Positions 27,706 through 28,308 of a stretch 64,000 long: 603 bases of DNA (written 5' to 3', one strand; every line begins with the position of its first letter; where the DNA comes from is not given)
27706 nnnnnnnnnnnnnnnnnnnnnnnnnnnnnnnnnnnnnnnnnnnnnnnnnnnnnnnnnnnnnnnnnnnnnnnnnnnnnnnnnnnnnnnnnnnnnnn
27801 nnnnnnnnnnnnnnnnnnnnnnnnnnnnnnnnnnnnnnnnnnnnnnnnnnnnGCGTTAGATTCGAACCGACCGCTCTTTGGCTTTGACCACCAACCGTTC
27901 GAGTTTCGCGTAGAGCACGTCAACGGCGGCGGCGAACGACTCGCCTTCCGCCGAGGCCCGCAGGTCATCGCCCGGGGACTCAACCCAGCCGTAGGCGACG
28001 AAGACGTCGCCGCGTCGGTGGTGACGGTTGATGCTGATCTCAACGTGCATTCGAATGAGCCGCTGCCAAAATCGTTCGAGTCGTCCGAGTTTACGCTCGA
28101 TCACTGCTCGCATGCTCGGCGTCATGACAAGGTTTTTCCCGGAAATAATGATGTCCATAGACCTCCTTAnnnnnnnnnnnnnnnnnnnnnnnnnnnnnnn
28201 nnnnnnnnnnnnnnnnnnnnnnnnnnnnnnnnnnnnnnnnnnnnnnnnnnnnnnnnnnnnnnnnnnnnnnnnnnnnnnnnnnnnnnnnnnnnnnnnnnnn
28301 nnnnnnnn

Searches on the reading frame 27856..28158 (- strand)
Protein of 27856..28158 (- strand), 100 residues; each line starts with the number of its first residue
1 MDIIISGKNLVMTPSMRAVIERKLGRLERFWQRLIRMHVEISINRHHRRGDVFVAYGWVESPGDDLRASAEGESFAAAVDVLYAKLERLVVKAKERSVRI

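Call 3: search_protein_families(library=pfam, proteins=[window:27856-28158:-], max_evalue=0.01)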
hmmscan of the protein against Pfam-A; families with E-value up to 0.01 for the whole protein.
window:27856-28158:- (100 aa): 1 family
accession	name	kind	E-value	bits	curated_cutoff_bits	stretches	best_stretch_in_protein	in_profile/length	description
PF02482.25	Ribosomal_S30AE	-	2.2e-16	60.8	23.7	1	3-96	1-86/88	Sigma 54 modulation protein / S30EA ribosomal protein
